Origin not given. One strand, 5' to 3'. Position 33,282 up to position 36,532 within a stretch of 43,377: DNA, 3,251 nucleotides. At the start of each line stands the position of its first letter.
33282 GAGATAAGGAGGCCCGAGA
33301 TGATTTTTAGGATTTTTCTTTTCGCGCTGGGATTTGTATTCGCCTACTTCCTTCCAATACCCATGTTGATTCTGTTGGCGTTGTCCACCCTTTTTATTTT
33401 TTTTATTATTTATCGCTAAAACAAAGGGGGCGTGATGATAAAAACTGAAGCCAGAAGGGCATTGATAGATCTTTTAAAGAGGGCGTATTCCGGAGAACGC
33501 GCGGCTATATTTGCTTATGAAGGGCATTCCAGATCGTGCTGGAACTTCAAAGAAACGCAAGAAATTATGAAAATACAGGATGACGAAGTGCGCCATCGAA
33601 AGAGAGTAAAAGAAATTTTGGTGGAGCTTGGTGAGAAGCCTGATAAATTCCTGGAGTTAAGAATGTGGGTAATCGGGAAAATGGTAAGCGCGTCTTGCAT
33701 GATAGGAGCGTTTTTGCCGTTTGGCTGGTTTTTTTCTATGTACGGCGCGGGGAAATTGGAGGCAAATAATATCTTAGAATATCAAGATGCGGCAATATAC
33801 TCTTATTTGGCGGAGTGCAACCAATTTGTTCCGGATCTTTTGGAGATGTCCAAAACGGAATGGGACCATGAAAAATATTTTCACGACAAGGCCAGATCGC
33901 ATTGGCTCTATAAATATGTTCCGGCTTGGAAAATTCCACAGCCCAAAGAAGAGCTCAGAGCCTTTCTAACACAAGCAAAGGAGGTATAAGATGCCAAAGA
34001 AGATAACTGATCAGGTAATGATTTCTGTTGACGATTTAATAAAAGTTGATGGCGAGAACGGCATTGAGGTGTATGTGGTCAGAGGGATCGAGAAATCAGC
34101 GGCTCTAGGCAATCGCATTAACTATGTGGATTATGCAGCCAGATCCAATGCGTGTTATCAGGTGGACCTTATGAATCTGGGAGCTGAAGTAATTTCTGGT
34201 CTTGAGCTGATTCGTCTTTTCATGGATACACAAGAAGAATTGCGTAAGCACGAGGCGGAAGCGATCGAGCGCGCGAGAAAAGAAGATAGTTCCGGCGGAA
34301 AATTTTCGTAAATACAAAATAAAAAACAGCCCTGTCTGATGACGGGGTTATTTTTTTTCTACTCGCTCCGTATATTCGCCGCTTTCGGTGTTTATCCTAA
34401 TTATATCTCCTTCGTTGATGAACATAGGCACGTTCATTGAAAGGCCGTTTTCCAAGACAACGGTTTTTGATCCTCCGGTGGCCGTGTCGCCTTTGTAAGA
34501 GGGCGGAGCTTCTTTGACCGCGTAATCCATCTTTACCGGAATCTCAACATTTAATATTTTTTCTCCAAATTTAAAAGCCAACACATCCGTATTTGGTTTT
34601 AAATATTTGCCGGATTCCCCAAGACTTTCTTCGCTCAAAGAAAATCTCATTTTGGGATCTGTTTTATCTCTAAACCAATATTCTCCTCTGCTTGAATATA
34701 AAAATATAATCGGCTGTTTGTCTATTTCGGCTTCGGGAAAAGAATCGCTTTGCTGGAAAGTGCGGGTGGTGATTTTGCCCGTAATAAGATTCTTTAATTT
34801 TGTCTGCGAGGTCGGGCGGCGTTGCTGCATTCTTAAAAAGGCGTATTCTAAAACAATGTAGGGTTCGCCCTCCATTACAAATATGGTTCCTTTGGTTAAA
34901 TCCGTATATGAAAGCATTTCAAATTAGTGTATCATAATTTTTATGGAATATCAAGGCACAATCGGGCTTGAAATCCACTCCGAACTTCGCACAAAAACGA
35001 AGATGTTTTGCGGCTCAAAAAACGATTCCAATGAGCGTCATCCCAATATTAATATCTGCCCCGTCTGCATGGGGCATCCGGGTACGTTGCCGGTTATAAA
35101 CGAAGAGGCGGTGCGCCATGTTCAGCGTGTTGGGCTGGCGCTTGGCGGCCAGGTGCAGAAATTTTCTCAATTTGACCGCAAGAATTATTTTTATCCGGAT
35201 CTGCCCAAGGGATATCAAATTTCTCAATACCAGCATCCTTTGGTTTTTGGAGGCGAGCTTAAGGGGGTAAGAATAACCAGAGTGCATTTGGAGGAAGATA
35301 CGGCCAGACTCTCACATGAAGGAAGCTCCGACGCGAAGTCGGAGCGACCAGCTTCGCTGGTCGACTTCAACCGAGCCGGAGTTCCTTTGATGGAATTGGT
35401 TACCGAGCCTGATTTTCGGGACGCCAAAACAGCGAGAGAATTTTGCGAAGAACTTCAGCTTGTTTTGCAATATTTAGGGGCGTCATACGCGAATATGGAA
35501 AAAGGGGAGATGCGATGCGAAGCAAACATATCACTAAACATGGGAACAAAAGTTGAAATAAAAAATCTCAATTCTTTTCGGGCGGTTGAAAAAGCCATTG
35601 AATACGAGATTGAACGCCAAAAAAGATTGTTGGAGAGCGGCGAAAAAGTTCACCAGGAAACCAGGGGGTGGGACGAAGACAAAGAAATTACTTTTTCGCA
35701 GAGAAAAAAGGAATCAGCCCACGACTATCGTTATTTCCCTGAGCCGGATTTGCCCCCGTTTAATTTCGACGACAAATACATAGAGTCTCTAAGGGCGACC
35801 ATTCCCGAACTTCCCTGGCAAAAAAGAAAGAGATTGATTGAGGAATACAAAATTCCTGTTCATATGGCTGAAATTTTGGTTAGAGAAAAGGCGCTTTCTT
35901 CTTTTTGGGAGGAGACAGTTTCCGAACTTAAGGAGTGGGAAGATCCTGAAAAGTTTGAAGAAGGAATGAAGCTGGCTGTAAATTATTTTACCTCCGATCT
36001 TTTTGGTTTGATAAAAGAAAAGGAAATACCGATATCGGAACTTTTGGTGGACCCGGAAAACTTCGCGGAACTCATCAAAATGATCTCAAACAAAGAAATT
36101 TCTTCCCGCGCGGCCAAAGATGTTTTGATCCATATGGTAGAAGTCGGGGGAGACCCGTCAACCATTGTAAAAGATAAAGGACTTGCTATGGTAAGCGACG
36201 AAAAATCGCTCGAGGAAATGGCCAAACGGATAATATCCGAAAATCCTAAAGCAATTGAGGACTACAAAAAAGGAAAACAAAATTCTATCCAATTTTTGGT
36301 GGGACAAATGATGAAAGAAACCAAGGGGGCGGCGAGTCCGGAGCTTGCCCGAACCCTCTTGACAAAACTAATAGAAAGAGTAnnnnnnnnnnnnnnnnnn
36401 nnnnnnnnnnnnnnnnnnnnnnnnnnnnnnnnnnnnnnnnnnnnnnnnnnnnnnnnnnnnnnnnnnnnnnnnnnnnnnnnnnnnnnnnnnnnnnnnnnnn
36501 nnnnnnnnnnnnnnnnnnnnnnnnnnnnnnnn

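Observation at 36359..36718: Promoter- and terminator-bounded ~300-nt noncoding locus with a 67% GC rod: unassigned structured RNA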

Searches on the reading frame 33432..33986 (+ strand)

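Call 61: search_protein_families(library=pfam, proteins=[window:33432-33986:+])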
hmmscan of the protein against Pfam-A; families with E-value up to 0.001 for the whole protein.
window:33432-33986:+ (185 aa): 1 family
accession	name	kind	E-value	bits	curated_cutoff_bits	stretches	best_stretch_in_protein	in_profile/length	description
PF03232.19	COQ7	-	4.4e-05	23.6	23.5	0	15-75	7-68/169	Ubiquinone biosynthesis protein COQ7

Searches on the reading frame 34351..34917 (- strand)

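Call 61: search_protein_families(library=pfam, proteins=[window:34351-34917:-])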
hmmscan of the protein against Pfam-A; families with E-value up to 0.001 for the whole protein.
window:34351-34917:- (189 aa): 2 families
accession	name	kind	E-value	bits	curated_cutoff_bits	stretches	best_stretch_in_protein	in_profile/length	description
PF09285.17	Elong-fact-P_C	-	1.4e-21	76.4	25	1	132-185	3-56/56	Elongation factor P, C-terminal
PF08207.18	EFP_N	-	3.3e-12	46.7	23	1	5-60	3-58/58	Elongation factor P (EF-P) KOW-like domain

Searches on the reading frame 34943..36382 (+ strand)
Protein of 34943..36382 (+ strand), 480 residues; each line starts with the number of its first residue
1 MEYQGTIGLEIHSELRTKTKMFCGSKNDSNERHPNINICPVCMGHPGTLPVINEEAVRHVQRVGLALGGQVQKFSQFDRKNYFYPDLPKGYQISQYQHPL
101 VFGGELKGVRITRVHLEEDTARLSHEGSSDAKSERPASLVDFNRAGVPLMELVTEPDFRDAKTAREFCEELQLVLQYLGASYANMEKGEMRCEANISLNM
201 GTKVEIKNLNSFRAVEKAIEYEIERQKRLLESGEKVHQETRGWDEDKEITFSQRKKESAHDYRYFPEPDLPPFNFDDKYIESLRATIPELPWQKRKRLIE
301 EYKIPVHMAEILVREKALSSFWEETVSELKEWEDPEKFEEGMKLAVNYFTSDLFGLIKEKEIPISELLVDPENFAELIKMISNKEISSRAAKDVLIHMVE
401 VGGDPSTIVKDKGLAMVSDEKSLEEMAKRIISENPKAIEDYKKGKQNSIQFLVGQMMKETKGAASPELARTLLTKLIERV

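Call 13: find_related_loci(query=window:34943-36382:+, collection=genome_contigs, flank=3000)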
Query window:34943-36382:+ (480 aa) in genome_contigs; peptide patterns used: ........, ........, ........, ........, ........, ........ (x = any residue, [..] = any of these).
600 stretches matched a pattern (row limit reached: there are more); 590 encode a relative of the query (tblastn E <= 1e-3); the best 80 are kept; 80 distinct loci.
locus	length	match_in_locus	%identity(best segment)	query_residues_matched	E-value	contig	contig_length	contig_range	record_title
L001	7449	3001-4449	74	2-480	0e+0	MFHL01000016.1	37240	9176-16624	MAG: Candidatus Giovannonibacteria bacterium RIFCSPHIGHO2_02_FULL_44_11 rifcsphigho2_02_scaffold_2222, whole genome shot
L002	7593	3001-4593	68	1-477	0e+0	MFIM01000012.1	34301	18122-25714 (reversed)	MAG: Candidatus Giovannonibacteria bacterium RIFCSPLOWO2_02_FULL_45_28 rifcsplowo2_02_scaffold_1810, whole genome shotgu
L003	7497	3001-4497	70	3-477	0e+0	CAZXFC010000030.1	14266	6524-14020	MAG TPA_asm: uncultured Candidatus Saccharibacteria bacterium isolate SRP269290_co1_801 genome assembly, contig: NODE_59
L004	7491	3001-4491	70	1-477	0e+0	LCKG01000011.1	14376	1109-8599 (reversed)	MAG: Parcubacteria group bacterium GW2011_GWC1_45_13 UW93_C0011, whole genome shotgun sequence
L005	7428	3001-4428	71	1-477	0e+0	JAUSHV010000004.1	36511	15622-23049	MAG: bacterium isolate E14_metabat.bin.207_sub E14_k141_1164284, whole genome shotgun sequence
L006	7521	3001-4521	67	2-477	0e+0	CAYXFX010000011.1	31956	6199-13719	MAG TPA_asm: uncultured Candidatus Saccharibacteria bacterium isolate binchicken_co125_1170 genome assembly, contig: NOD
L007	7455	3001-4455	57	1-479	0e+0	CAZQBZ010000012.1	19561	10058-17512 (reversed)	MAG TPA_asm: uncultured Candidatus Saccharibacteria bacterium isolate SRP167436_co1_222 genome assembly, contig: NODE_43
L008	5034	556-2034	57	2-477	0e+0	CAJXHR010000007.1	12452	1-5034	TPA_asm: uncultured bacterium isolate SRR5494785_bin.51_MetaBAT_v2.12.1_MAG genome assembly, contig: NODE_2221_length_12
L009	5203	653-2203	56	1-469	0e+0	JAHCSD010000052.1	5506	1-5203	MAG: Patescibacteria group bacterium isolate Bin_050 NODE_96_length_5506_cov_28.035366, whole genome shotgun sequence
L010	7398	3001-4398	58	2-479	2e-177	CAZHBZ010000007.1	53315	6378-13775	MAG TPA_asm: uncultured Candidatus Saccharibacteria bacterium isolate SRP278252_co2_848 genome assembly, contig: NODE_10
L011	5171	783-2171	57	1-470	1e-176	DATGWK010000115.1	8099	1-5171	MAG TPA_asm: Candidatus Nanoarchaeia archaeon isolate SMAG_U10580 k141_272312, whole genome shotgun sequence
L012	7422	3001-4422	57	3-477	1e-174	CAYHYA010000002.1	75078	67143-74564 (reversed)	MAG TPA_asm: uncultured Candidatus Saccharibacteria bacterium isolate ERP119705_co17_149 genome assembly, contig: NODE_2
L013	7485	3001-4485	54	1-473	1e-174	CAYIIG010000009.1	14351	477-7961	MAG TPA_asm: uncultured Candidatus Saccharibacteria bacterium isolate ERP119705_co20_252 genome assembly, contig: NODE_4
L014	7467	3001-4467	54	2-478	4e-174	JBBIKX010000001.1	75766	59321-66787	MAG: Candidatus Wildermuthbacteria bacterium isolate MTF170219_bin_196 NODE_213_length_75766_cov_9.001757, whole genome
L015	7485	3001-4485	54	1-477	9e-176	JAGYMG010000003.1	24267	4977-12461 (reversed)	Bacterium isolate M55B113 3, whole genome shotgun sequence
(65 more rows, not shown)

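Call 29: find_homologous_proteins(query=window:34943-36382:+, max_evalue=1e-100)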
Query window:34943-36382:+ (480 aa): 7994 proteins with E <= 1e-100 among 8000 candidates; the best 120 are listed.
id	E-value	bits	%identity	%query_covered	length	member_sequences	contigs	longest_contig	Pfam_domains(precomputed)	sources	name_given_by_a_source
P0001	0.0e+0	1078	100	100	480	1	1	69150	PF02637.24,PF02934.21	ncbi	-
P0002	1.2e-236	804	74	98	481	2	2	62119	PF02637.24,PF02934.21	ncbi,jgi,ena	-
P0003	2.8e-234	796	75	99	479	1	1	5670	PF02637.24,PF02934.21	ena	-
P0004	5.6e-232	788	74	100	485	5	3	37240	PF02637.24,PF02934.21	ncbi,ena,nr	ncbi:glutaminyl-tRNA synthase (glutamine-hydrolyzing) subunit B [Candidatus Giovannonibacteria bacte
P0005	6.1e-232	788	73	99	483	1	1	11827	PF02637.24,PF02934.21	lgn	-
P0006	1.5e-231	787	74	99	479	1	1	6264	PF02637.24,PF02934.21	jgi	-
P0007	9.9e-231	784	73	100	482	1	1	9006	PF02637.24,PF02934.21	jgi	-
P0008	1.4e-230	784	73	100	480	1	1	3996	PF02637.24,PF02934.21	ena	-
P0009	3.1e-230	783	73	99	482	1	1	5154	PF02637.24,PF02934.21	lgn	-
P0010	3.9e-230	782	69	99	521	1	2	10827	PF02637.24,PF02934.21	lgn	-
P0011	1.7e-229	780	73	100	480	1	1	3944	PF02637.24,PF02934.21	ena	-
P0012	2.8e-229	780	73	99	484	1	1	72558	PF02637.24,PF02934.21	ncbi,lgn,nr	ncbi:MAG: Asp-tRNA(Asn)/Glu-tRNA(Gln) amidotransferase subunit GatB [bacterium]|nr:Asp-tRNA(Asn)/Glu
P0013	6.9e-229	778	72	99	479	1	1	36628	PF02637.24,PF02934.21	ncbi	-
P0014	2.6e-226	770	72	100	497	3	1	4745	PF02637.24,PF02934.21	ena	-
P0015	3.2e-224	763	68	99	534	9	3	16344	PF02637.24,PF02934.21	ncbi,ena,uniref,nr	ncbi:MAG: Aspartyl/glutamyl-tRNA(Asn/Gln) amidotransferase subunit B [Candidatus Azambacteria bacter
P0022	3.5e-222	756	69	100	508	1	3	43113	PF02637.24,PF02934.21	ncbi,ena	ncbi:MAG: Asp-tRNA(Asn)/Glu-tRNA(Gln) amidotransferase subunit GatB [Patescibacteria group bacterium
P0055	6.3e-211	719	67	100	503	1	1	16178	PF02637.24,PF02934.21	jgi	jgi:aspartyl-tRNA(Asn)/glutamyl-tRNA(Gln) amidotransferase subunit B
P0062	7.5e-208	709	65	100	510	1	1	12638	PF02637.24,PF02934.21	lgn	-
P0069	2.1e-194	665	62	100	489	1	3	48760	PF02637.24,PF02934.21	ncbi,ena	ncbi:MAG: Asp-tRNA(Asn)/Glu-tRNA(Gln) amidotransferase subunit GatB [Patescibacteria group bacterium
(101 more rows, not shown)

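Call 31: find_encoding_contigs(protein=P0002, flank=1500, max_places=2)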
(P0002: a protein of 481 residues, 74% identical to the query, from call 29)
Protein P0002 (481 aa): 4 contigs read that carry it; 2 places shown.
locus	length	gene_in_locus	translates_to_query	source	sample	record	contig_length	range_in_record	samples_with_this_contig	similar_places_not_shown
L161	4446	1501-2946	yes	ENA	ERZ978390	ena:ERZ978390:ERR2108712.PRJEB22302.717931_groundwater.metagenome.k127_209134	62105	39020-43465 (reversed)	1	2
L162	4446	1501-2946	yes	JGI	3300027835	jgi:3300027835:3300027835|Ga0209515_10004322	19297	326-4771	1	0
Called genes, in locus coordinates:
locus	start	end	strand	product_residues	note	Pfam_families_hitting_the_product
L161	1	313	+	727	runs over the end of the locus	PF17854:FtsK_alpha, PF01580:FtsK_SpoIIIE, PF01935:DUF87 (faint), PF09397:FtsK_gamma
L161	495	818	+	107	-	-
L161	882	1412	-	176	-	PF08207:EFP_N, PF09285:Elong-fact-P_C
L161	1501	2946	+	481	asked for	PF02934:GatB_N, PF02637:GatB_Yqey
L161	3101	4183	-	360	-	PF01745:IPT, PF01715:IPPT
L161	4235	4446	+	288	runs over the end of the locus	-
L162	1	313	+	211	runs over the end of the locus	?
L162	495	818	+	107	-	-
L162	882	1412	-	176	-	PF08207:EFP_N, PF09285:Elong-fact-P_C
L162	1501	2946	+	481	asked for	PF02934:GatB_N, PF02637:GatB_Yqey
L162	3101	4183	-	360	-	PF01745:IPT, PF01715:IPPT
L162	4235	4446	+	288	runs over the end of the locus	-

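Call 32: find_encoding_contigs(protein=P0003, flank=1500, max_places=2)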
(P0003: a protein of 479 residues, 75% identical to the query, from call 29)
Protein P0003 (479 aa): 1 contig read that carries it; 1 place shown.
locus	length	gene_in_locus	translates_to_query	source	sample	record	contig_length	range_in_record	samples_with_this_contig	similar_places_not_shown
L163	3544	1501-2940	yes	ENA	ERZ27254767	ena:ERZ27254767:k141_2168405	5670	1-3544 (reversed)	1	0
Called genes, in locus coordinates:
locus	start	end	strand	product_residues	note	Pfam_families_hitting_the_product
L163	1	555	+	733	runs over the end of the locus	PF13491:FtsK_4TM (weak), PF17854:FtsK_alpha, PF01580:FtsK_SpoIIIE, PF09397:FtsK_gamma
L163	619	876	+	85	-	-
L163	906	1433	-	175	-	PF08207:EFP_N, PF09285:Elong-fact-P_C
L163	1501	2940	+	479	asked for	PF02934:GatB_N, PF02637:GatB_Yqey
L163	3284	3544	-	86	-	?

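Call 33: find_encoding_contigs(protein=P0005, flank=1500, max_places=2)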
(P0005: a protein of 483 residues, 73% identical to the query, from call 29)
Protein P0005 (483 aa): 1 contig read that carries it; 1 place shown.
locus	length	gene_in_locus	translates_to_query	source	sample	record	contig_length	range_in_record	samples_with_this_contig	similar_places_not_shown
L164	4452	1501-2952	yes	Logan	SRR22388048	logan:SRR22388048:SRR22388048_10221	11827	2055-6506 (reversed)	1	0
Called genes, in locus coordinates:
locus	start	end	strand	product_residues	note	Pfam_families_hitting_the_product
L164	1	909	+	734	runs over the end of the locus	PF17854:FtsK_alpha, PF01580:FtsK_SpoIIIE, PF09397:FtsK_gamma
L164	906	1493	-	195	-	PF08207:EFP_N, PF09285:Elong-fact-P_C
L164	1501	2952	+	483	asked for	PF02934:GatB_N, PF02637:GatB_Yqey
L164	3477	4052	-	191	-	PF09827:CRISPR_Cas2 (faint), PF20803:PaaX_M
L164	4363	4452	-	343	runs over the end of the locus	PF01745:IPT, PF01715:IPPT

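Call 34: find_encoding_contigs(protein=P0055, flank=1500, max_places=2)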
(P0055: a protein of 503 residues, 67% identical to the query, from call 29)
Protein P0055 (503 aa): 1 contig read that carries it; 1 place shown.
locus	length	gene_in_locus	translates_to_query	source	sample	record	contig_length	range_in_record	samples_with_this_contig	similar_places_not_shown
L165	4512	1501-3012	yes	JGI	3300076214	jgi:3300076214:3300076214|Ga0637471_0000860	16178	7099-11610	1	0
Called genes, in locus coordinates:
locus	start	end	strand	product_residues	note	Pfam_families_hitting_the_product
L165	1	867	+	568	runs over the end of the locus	PF02534:T4SS-DNA_transf (faint), PF12696:TraG-D_C (weak), PF23477:zf_Tbcl_2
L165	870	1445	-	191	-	PF08207:EFP_N, PF09285:Elong-fact-P_C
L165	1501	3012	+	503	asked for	PF02934:GatB_N, PF02637:GatB_Yqey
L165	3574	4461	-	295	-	PF01745:IPT, PF01715:IPPT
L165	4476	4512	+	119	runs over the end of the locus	-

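Call 37: find_encoding_contigs(protein=P0069, flank=1500, max_places=2)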
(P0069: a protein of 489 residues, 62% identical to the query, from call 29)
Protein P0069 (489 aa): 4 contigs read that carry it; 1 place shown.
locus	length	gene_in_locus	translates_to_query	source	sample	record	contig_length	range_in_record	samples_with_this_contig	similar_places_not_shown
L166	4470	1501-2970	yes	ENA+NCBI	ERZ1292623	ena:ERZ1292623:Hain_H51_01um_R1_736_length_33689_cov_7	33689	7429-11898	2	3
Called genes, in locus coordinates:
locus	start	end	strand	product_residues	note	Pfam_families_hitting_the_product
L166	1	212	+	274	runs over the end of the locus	PF01149:Fapy_DNA_glyco, PF06831:H2TH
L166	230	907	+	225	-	PF12705:PDDEXK_1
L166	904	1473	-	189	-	PF08207:EFP_N, PF01132:EFP (weak), PF09285:Elong-fact-P_C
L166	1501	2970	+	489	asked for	PF02934:GatB_N, PF02637:GatB_Yqey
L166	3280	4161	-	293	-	PF01745:IPT, PF01715:IPPT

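Call 38: find_encoding_contigs(protein=P0007, flank=1500, max_places=2)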
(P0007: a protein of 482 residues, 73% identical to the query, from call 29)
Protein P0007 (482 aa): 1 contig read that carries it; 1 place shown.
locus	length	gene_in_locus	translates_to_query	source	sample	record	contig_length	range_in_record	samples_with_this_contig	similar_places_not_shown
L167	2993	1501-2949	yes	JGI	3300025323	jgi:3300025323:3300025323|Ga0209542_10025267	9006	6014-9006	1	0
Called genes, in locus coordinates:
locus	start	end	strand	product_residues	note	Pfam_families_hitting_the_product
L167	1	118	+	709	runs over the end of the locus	PF17854:FtsK_alpha, PF01580:FtsK_SpoIIIE, PF00270:DEAD (faint), PF09397:FtsK_gamma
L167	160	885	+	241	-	-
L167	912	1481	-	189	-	PF08207:EFP_N, PF01132:EFP (weak), PF09285:Elong-fact-P_C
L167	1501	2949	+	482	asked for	PF02934:GatB_N, PF02637:GatB_Yqey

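Call 39: find_encoding_contigs(protein=P0022, flank=1500, max_places=2)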
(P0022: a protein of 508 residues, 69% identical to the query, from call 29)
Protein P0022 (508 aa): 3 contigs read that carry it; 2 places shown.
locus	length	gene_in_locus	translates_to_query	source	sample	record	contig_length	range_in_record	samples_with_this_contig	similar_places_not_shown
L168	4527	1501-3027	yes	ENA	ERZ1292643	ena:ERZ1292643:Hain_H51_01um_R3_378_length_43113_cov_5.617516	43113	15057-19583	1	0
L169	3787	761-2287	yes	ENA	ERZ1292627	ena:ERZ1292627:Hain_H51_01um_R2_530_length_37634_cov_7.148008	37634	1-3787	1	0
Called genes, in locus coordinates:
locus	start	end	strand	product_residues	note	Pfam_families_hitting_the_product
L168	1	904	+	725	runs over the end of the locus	PF13491:FtsK_4TM, PF17854:FtsK_alpha, PF01580:FtsK_SpoIIIE, PF09397:FtsK_gamma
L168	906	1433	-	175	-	PF01132:EFP (faint), PF08207:EFP_N (weak), PF09285:Elong-fact-P_C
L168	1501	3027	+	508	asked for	PF02934:GatB_N, PF02637:GatB_Yqey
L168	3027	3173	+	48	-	-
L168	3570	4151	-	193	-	PF20803:PaaX_M, PF09827:CRISPR_Cas2 (weak)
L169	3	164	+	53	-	?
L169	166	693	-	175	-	PF01132:EFP (faint), PF08207:EFP_N (weak), PF09285:Elong-fact-P_C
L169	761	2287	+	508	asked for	PF02934:GatB_N, PF02637:GatB_Yqey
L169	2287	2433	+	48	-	-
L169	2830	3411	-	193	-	PF20803:PaaX_M, PF09827:CRISPR_Cas2 (weak)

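Call 41: find_encoding_contigs(protein=P0010, flank=1500, max_places=2)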
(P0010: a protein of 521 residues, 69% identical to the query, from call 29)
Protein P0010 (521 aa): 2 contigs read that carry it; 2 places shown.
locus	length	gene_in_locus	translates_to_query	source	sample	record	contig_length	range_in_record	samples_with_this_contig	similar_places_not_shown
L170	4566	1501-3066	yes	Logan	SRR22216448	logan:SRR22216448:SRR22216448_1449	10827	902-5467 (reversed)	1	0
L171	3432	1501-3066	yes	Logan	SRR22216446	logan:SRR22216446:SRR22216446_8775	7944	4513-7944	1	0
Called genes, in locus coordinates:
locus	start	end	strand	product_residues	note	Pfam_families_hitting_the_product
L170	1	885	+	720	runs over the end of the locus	PF17854:FtsK_alpha, PF01580:FtsK_SpoIIIE, PF00270:DEAD (faint), PF09397:FtsK_gamma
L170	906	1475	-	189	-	PF01132:EFP (faint), PF08207:EFP_N, PF09285:Elong-fact-P_C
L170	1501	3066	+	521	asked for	PF02934:GatB_N, PF02637:GatB_Yqey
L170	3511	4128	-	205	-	PF20803:PaaX_M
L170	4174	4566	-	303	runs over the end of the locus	PF01745:IPT, PF01715:IPPT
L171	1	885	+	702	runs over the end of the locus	PF17854:FtsK_alpha, PF01580:FtsK_SpoIIIE, PF00270:DEAD (faint), PF09397:FtsK_gamma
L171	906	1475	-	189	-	PF01132:EFP (faint), PF08207:EFP_N, PF09285:Elong-fact-P_C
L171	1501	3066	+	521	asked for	PF02934:GatB_N, PF02637:GatB_Yqey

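Call 42: find_encoding_contigs(protein=P0009, flank=1500, max_places=2)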
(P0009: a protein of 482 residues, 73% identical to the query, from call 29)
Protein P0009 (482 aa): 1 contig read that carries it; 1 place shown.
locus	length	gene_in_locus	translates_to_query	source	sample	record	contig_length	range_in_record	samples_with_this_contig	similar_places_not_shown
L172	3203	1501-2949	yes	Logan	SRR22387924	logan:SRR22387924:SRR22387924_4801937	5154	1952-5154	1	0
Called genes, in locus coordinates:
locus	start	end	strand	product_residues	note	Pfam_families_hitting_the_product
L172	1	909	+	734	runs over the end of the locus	PF17854:FtsK_alpha, PF01580:FtsK_SpoIIIE, PF09397:FtsK_gamma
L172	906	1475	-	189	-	PF08207:EFP_N, PF09285:Elong-fact-P_C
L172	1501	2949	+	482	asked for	PF02934:GatB_N, PF02637:GatB_Yqey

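Call 43: find_encoding_contigs(protein=P0062, flank=1500, max_places=2)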
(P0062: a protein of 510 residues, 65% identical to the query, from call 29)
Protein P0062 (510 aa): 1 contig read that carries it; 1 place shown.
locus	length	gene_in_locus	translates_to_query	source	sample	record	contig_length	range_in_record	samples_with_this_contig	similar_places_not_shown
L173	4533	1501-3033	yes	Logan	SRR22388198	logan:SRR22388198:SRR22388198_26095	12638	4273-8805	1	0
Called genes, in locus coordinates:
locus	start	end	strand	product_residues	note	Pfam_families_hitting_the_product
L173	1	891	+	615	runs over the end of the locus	PF02534:T4SS-DNA_transf (weak), PF10412:TrwB_AAD_bind, PF13401:AAA_22 (faint), PF12696:TraG-D_C (weak), PF23477:zf_Tbcl_2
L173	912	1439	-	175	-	PF08207:EFP_N, PF01132:EFP (faint), PF09285:Elong-fact-P_C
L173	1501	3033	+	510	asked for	PF02934:GatB_N, PF02637:GatB_Yqey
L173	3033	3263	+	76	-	-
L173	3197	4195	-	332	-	PF01745:IPT (weak), PF01715:IPPT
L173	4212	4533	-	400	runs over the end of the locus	PF00587:tRNA-synt_2b, PF03129:HGTP_anticodon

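Call 44: find_encoding_contigs(protein=P0015, flank=1500, max_places=3)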
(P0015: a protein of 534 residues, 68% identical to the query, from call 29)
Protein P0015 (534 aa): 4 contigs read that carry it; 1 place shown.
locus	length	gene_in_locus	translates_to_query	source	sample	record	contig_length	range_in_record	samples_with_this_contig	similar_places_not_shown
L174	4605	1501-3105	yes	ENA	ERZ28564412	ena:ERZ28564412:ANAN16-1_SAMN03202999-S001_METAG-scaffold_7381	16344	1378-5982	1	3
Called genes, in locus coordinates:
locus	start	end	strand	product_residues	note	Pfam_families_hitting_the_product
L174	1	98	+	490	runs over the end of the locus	?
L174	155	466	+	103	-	-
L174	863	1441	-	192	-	PF08207:EFP_N, PF09285:Elong-fact-P_C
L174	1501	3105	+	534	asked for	PF02934:GatB_N, PF02637:GatB_Yqey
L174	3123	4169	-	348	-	PF01745:IPT (weak), PF01715:IPPT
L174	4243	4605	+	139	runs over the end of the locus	-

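Call 86: find_encoding_contigs(protein=P0001, flank=1200, max_places=2)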
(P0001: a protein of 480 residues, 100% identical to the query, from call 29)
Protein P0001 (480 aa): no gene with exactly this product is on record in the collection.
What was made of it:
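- Tried and rejected: The exact-sequence look-up of the window's own GatB found no record (call 86), so the rest of the source genome could not be searched for rnpB, ffs or ssrS.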
